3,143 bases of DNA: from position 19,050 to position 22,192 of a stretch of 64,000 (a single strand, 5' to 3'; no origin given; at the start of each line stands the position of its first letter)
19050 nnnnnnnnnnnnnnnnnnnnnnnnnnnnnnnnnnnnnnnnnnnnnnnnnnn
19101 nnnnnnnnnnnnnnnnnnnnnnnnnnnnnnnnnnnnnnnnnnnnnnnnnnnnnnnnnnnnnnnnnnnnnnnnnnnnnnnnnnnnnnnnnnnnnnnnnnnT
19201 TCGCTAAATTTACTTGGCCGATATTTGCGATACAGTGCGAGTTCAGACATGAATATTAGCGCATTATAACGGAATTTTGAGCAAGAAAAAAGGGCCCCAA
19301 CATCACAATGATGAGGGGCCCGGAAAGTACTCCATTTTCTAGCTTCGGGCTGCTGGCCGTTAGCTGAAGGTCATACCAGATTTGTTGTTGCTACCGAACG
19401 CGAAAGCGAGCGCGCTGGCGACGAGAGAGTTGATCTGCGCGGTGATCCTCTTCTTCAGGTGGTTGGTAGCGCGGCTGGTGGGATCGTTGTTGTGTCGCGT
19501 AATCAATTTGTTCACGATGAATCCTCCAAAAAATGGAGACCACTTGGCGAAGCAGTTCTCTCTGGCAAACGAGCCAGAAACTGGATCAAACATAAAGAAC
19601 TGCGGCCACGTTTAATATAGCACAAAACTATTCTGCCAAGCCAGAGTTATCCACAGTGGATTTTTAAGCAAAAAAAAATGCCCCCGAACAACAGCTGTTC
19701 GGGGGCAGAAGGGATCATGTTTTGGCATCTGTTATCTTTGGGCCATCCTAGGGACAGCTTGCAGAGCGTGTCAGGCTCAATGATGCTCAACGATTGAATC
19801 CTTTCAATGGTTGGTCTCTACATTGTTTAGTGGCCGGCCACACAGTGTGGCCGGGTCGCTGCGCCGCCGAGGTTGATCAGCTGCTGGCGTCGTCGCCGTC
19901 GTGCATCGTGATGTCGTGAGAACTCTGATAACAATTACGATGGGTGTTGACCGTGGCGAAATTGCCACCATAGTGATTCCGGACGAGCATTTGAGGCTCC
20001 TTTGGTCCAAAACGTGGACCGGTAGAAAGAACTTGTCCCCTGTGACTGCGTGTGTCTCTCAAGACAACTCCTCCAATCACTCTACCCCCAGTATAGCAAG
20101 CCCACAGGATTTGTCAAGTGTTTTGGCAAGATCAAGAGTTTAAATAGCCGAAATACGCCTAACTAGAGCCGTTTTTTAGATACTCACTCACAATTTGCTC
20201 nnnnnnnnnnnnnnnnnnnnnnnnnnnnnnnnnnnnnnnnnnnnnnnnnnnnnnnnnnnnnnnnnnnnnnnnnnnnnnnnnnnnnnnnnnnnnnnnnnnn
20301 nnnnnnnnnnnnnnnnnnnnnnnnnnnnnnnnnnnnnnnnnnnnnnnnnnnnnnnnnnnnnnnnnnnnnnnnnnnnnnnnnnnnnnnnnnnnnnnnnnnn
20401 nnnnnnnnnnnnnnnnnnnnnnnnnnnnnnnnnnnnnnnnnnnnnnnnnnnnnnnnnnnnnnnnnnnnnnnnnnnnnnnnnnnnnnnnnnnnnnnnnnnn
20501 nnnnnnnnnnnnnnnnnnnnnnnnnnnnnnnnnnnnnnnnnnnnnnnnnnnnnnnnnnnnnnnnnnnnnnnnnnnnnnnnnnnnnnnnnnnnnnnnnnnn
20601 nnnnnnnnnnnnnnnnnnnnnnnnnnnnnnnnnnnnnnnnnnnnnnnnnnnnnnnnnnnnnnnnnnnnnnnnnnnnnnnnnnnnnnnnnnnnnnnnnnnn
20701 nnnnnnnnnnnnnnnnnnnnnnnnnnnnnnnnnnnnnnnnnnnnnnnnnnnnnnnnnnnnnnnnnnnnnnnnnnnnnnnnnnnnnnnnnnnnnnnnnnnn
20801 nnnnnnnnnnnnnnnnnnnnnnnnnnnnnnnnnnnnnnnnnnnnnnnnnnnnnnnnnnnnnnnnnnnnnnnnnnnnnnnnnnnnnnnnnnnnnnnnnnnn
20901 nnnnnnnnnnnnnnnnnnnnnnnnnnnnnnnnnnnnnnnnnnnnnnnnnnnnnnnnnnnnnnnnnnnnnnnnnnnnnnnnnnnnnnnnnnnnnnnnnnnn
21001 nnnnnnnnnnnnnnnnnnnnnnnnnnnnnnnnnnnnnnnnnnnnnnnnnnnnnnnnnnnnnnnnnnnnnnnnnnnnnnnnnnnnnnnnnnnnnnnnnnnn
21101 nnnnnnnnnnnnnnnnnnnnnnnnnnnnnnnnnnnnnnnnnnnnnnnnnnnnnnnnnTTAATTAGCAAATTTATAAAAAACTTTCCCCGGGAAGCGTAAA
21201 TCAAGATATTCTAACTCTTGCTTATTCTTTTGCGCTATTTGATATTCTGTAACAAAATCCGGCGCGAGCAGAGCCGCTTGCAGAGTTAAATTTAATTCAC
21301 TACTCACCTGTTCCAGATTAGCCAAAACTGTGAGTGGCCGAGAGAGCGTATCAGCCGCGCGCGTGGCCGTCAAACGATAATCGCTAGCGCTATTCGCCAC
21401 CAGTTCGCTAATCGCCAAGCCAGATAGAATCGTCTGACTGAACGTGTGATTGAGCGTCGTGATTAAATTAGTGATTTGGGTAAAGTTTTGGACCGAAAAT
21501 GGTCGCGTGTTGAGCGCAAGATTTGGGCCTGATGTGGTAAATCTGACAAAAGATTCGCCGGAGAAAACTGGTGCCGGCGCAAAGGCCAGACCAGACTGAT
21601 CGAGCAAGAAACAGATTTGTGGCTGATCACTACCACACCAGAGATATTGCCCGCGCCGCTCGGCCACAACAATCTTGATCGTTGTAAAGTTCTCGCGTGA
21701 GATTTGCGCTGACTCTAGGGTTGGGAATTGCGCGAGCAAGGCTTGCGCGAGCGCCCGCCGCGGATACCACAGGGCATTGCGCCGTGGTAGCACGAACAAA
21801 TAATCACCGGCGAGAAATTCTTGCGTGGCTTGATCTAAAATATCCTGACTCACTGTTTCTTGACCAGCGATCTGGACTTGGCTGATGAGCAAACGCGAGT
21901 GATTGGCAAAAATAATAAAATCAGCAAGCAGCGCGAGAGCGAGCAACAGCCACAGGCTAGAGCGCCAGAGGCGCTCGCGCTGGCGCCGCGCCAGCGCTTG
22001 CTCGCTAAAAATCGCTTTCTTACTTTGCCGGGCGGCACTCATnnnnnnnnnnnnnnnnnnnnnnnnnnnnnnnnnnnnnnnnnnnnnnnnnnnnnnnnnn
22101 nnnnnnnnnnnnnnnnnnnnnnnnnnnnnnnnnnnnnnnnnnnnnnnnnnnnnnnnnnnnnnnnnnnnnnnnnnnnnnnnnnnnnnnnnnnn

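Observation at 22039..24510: Membrane-anchored Clp/Hsp100-like ATPase with a degenerate first ATPase module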

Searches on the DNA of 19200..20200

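Call 101: search_rna_families(source=window, start=19200, end=20200, threshold=evalue, max_evalue=0.1)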
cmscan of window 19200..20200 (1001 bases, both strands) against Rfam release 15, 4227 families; matches with E-value up to 0.1: 3.
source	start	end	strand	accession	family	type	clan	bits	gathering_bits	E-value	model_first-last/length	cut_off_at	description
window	19665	19828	-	RF00557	L10_leader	Cis-reg; leader;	-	24.9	44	0.098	1-138/138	no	Ribosomal protein L10 leader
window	19669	19707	+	RF02901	AaHKsRNA41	Gene; sRNA;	-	21.6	97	0.016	147-183/187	no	Aggregatibacter sRNA 41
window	19587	19734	+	RF01407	STnc560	Gene; sRNA;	-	20.7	55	0.07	1-214/214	no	STnc560 Hfq binding RNA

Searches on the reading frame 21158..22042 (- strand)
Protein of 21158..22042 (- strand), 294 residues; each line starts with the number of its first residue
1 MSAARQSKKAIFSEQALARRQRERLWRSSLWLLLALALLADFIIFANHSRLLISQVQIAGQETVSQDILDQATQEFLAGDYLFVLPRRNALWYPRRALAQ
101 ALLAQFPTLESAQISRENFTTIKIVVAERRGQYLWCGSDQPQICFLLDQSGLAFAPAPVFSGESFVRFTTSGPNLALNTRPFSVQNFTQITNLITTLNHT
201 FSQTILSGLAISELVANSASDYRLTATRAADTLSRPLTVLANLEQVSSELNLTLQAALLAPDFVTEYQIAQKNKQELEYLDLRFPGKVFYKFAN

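Call 4: search_protein_families(library=ncbifam, proteins=[window:21158-22042:-], max_evalue=0.01)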
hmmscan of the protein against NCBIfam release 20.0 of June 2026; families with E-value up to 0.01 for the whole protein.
window:21158-22042:- (294 aa): 0 families

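Call 5: search_protein_families(library=pfam, proteins=[window:21158-22042:-], max_evalue=0.01)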
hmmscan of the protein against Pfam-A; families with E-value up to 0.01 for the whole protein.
window:21158-22042:- (294 aa): 1 family
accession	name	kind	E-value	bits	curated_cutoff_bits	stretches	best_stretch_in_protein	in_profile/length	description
PF08478.15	POTRA_1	-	0.0011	19.7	23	0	53-129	3-69/69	POTRA domain, FtsQ-type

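Call 84: search_solved_structures(query=A3, max_evalue=1, show_alignments=1)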
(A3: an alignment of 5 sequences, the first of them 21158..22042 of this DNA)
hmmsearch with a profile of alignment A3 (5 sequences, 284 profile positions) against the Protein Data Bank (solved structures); distinct sequences matched with E-value up to 1: 5.
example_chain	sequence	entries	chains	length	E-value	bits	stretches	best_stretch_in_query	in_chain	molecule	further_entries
8hhf_Q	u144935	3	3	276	0.00049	22.5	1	10-162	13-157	Cell division protein FtsQ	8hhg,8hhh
5z2w_A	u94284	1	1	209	0.004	19.5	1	90-162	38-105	Cell division protein FtsQ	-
2vh1_A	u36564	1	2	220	0.0047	19.3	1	90-162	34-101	CELL DIVISION PROTEIN FTSQ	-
6h9n_A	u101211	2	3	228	0.0051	19.2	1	90-162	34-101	Cell division protein FtsQ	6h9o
1b35_B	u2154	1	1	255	0.47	12.7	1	221-264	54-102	PROTEIN (CRICKET PARALYSIS VIRUS, VP2)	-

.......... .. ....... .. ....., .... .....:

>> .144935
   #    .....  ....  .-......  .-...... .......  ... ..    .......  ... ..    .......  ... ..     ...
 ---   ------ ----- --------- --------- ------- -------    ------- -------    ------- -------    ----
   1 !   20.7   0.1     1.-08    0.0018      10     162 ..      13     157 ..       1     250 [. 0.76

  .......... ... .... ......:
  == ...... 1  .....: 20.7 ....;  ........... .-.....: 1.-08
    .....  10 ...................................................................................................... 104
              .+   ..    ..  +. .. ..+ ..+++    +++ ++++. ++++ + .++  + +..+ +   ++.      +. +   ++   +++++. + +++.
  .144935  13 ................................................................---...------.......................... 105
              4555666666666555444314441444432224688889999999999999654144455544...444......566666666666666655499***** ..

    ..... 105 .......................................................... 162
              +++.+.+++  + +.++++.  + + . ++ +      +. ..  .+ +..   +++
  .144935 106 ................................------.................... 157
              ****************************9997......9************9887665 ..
